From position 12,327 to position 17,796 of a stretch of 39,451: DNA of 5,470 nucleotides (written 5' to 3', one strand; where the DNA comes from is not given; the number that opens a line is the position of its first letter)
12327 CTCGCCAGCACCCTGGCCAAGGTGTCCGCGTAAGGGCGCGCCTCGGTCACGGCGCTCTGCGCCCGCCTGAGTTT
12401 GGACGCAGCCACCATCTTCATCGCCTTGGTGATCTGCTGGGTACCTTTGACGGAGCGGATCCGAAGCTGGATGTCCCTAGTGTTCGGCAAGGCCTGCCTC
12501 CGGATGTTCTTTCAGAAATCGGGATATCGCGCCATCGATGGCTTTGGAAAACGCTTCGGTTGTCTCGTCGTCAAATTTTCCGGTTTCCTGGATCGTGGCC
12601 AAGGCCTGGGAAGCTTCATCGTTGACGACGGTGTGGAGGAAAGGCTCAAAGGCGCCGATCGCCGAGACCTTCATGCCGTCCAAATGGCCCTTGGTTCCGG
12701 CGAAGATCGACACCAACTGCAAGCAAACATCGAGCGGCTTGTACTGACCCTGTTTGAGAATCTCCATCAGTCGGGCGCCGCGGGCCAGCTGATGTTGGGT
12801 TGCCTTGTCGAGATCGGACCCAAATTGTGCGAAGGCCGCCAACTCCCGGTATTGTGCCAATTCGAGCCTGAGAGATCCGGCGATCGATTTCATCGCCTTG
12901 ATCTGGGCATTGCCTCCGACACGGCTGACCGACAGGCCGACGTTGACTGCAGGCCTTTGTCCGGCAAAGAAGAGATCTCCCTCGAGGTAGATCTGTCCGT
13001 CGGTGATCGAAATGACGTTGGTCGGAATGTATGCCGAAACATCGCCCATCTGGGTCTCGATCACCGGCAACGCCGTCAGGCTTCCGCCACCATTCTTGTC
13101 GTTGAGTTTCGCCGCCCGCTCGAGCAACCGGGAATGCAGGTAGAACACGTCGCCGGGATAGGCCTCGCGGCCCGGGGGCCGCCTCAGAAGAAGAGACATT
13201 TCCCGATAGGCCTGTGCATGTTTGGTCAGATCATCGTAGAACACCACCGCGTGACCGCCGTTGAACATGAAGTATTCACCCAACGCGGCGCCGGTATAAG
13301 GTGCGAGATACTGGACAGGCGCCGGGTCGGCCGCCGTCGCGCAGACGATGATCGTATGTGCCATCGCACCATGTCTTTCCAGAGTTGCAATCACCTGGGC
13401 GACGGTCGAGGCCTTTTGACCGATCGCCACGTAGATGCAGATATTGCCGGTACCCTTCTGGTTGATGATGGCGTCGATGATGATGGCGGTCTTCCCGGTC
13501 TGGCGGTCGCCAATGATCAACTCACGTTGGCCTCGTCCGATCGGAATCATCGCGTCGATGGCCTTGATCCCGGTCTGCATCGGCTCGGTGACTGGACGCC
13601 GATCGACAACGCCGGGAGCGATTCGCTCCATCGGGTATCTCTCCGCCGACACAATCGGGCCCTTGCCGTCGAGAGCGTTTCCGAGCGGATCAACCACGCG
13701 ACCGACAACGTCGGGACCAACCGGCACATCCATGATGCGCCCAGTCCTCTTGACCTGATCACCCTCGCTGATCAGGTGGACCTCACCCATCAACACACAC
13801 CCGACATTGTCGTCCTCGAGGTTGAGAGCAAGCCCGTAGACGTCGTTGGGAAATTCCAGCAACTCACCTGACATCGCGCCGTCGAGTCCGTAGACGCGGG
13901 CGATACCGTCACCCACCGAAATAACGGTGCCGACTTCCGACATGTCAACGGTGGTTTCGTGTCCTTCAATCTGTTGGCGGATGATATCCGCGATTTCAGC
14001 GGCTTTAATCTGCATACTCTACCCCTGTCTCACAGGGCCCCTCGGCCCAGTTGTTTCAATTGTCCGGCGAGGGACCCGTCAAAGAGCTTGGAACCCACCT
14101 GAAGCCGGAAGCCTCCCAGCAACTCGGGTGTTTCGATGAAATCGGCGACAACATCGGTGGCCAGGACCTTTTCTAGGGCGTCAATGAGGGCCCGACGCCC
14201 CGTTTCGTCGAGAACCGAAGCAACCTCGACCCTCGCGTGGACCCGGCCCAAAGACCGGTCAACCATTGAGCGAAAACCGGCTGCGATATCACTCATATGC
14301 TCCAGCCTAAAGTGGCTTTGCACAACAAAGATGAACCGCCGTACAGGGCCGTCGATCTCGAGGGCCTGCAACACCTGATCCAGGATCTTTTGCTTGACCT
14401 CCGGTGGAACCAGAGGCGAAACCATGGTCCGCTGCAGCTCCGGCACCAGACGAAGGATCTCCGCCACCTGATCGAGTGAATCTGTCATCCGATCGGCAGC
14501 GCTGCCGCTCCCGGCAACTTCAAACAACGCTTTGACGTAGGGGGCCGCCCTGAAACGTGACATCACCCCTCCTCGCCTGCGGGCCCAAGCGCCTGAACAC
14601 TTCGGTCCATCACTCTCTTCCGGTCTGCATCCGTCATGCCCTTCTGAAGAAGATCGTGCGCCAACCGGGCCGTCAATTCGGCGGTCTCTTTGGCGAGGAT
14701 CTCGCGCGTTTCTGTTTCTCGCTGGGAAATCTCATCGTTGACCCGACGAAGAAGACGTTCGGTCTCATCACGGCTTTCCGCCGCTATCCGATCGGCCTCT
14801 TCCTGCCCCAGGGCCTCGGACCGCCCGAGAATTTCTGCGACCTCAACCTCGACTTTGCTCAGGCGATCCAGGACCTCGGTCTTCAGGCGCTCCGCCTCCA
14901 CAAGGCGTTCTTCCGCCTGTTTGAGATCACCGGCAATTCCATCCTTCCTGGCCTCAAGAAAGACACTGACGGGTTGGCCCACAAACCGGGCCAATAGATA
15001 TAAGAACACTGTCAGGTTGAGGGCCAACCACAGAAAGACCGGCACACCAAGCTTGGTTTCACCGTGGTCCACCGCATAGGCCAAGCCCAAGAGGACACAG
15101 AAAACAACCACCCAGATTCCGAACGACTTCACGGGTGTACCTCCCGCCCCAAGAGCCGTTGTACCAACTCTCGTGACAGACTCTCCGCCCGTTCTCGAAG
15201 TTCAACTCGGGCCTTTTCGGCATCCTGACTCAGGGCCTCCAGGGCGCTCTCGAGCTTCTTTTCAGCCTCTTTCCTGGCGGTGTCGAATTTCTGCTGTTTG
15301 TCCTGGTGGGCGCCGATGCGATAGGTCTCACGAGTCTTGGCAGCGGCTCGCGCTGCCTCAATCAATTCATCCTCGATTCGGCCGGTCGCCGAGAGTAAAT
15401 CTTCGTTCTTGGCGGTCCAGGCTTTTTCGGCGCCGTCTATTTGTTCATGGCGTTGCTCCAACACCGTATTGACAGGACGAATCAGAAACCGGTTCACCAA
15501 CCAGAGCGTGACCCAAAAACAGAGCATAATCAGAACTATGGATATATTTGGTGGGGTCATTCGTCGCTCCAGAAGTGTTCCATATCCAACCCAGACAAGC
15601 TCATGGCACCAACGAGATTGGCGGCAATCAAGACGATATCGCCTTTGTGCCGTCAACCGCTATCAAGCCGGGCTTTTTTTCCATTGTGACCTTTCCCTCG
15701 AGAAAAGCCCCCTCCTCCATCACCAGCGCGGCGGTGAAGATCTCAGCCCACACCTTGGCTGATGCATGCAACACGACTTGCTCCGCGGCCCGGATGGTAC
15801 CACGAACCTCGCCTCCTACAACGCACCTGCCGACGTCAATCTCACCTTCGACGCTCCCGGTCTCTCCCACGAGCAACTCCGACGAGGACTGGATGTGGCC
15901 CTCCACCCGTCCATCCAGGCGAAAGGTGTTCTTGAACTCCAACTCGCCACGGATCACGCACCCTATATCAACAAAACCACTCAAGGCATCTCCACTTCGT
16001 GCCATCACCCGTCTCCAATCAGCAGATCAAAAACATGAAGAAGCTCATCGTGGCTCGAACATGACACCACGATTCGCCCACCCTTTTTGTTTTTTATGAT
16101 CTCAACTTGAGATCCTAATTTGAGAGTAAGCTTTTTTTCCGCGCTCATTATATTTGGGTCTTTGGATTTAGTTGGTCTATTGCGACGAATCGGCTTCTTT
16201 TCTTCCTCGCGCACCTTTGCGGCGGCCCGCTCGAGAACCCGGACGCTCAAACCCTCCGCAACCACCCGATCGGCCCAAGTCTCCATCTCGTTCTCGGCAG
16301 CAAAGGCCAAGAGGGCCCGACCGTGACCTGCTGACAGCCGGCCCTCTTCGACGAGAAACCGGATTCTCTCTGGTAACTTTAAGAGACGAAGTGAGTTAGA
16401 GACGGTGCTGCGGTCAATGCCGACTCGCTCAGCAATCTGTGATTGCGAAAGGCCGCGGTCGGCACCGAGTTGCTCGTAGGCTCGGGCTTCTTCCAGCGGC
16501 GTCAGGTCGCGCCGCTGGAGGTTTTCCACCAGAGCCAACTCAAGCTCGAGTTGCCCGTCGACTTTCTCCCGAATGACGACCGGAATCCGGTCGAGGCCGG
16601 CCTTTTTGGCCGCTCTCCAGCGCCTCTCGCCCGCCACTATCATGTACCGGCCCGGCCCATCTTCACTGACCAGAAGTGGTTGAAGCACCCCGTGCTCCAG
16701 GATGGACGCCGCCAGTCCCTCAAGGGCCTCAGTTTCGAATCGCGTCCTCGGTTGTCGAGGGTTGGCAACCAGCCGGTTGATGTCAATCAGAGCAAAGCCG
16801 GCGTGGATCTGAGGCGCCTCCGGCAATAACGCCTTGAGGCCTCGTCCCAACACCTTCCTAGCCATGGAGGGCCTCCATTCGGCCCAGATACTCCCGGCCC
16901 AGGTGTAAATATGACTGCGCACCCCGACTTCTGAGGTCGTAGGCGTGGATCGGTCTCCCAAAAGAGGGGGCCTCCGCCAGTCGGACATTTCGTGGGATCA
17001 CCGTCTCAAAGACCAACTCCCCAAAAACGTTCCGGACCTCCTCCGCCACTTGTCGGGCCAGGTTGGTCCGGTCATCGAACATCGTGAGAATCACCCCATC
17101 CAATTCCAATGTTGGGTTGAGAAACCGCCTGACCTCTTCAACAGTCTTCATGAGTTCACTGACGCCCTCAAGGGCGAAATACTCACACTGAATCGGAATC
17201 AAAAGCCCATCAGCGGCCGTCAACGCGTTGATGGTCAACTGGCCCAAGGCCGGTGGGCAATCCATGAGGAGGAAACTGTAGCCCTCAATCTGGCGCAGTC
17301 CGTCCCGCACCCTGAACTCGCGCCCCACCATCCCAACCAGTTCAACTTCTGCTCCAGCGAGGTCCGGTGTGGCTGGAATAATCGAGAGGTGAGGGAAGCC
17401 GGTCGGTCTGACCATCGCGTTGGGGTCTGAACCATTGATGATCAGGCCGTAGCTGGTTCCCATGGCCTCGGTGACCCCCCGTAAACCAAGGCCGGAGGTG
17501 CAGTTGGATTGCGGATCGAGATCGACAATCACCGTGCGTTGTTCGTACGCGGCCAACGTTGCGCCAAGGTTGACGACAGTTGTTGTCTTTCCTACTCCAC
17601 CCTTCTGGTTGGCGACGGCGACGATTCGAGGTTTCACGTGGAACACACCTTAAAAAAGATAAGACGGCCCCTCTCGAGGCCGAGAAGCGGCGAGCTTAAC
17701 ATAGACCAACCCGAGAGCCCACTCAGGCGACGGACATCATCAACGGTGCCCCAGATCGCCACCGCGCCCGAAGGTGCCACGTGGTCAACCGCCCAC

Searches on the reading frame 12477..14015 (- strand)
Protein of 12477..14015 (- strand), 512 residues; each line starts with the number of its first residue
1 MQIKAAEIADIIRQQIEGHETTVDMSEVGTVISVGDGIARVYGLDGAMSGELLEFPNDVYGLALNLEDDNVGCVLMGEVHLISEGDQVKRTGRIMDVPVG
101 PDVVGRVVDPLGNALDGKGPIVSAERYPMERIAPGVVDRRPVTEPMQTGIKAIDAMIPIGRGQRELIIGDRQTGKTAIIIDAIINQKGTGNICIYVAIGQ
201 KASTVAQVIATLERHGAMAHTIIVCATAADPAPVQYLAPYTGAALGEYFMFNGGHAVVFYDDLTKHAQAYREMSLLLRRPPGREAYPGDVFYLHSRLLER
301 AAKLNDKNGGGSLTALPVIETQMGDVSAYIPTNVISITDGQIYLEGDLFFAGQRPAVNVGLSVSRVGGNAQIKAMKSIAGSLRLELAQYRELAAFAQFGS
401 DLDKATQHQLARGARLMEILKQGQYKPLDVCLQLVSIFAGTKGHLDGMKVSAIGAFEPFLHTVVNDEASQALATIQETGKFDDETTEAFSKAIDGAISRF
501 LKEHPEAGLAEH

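Call 35: search_protein_families(library=pfam, proteins=[window:12477-14015:-], max_evalue=0.001)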
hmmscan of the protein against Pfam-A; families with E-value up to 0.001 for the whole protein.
window:12477-14015:- (512 aa): 3 families
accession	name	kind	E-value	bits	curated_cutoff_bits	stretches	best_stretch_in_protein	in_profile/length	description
PF00006.31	ATP-synt_ab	-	6.9e-83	277.9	29.5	1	149-364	1-213/213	ATP synthase alpha/beta family, nucleotide-binding domain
PF00306.32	ATP-synt_ab_C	-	4.4e-45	153.5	27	1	371-494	1-124/126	ATP synthase alpha/beta chain, C terminal domain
PF02874.29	ATP-synt_ab_N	-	2.6e-20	73.2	20.9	1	25-92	2-69/69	ATP synthase alpha/beta family, beta-barrel domain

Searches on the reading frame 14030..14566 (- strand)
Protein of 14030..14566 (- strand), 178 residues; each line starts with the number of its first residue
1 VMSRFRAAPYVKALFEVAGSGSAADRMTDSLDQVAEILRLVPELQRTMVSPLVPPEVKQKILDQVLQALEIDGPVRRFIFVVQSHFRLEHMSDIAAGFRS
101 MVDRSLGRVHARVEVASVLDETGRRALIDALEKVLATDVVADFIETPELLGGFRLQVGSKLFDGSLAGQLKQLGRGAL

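Call 35: search_protein_families(library=pfam, proteins=[window:14030-14566:-], max_evalue=0.001)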
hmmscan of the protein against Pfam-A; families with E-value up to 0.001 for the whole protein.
window:14030-14566:- (178 aa): 1 family
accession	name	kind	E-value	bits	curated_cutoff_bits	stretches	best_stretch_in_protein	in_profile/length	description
PF00213.23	OSCP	-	3.6e-34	118.8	22.3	1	7-174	2-169/172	ATP synthase delta (OSCP) subunit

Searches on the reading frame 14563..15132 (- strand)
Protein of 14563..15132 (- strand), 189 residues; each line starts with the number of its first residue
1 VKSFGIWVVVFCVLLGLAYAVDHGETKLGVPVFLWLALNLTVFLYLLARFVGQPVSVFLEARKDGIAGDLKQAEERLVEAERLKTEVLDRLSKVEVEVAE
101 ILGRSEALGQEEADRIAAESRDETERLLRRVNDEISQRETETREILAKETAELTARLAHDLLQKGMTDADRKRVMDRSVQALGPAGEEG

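Call 35: search_protein_families(library=pfam, proteins=[window:14563-15132:-], max_evalue=0.001)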
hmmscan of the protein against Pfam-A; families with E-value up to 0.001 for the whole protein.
window:14563-15132:- (189 aa): 1 family
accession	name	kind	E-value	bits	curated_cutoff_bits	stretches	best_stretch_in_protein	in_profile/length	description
PF00430.23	ATP-synt_B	-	3.5e-14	53.4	28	1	32-162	1-131/132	ATP synthase B/B' CF(0)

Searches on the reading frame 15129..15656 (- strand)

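Call 35: search_protein_families(library=pfam, proteins=[window:15129-15656:-], max_evalue=0.001)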
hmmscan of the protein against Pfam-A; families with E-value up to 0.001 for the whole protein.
window:15129-15656:- (175 aa): 1 family
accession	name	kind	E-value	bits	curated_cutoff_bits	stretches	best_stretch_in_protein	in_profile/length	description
PF00430.23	ATP-synt_B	-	1e-12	48.7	28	1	41-169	3-131/132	ATP synthase B/B' CF(0)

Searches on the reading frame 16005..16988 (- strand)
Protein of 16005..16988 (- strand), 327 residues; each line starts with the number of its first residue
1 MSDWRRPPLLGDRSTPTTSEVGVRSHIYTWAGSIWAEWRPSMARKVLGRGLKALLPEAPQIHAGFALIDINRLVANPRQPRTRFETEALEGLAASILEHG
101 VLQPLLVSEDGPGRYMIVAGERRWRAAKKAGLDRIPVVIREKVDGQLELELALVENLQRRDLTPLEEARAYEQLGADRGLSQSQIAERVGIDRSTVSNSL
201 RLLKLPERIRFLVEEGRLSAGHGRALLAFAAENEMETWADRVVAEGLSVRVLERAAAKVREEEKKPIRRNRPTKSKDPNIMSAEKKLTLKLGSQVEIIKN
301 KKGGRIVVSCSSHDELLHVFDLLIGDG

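Call 35: search_protein_families(library=pfam, proteins=[window:16005-16988:-], max_evalue=0.001)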
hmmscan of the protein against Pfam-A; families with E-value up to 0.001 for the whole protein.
window:16005-16988:- (327 aa): 9 families
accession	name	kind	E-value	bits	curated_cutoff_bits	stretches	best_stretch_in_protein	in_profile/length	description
PF17762.8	HTH_ParB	-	1e-31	109.5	22.6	1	161-259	2-100/102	ParB HTH domain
PF02195.25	ParB_N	-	3.9e-30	104.2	26.3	1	67-158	5-95/95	ParB N-terminal domain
PF23552.2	ParB_C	-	8.2e-08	32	23.8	1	276-316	1-42/50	ParB dimerisation domain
PF13412.12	HTH_24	-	3.6e-05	23.7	21.9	1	172-203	10-41/48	Winged helix-turn-helix DNA-binding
PF12802.13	MarR_2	-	0.00014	22.3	27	1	172-204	12-45/61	MarR family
PF13384.12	HTH_23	-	0.00045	20.4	24.6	1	176-201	15-39/50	Homeodomain-like domain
PF20432.4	Xre-like-HTH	-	0.00052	20.7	25.8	0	168-201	12-44/63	Antitoxin Xre-like helix-turn-helix domain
PF01381.28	HTH_3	-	0.00054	20.4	23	0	178-198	8-28/55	Helix-turn-helix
PF01978.25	TrmB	-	0.00064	20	25.6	0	167-204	10-47/68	Sugar-specific transcriptional regulator TrmB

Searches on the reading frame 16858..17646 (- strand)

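Call 35: search_protein_families(library=pfam, proteins=[window:16858-17646:-], max_evalue=0.001)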
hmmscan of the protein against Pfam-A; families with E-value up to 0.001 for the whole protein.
window:16858-17646:- (262 aa): 7 families
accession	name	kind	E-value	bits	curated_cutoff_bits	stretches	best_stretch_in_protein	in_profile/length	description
PF13614.12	AAA_31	-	3.4e-50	170.9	27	1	7-181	2-176/177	AAA domain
PF01656.29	CbiA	-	3e-26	92.3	25.4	1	9-233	1-125/125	CobQ/CobB/MinD/ParA nucleotide binding domain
PF10609.15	ParA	-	1.3e-07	31.7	27.1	1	7-44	4-41/246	NUBPL iron-transfer P-loop NTPase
PF00142.24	Fer4_NifH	-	4.5e-07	30.1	25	1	14-51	7-44/271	4Fe-4S iron sulfur cluster binding proteins, NifH/frxC family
PF09140.17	MipZ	-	5.6e-07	29.6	20.7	1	8-46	2-40/262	ATPase MipZ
PF06564.18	CBP_BcsQ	-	4.4e-06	26.8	21.3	1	8-150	3-143/234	Cellulose biosynthesis protein BcsQ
PF02374.21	ArsA_ATPase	-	3.4e-05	23.6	24.3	1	14-48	8-42/305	Anion-transporting ATPase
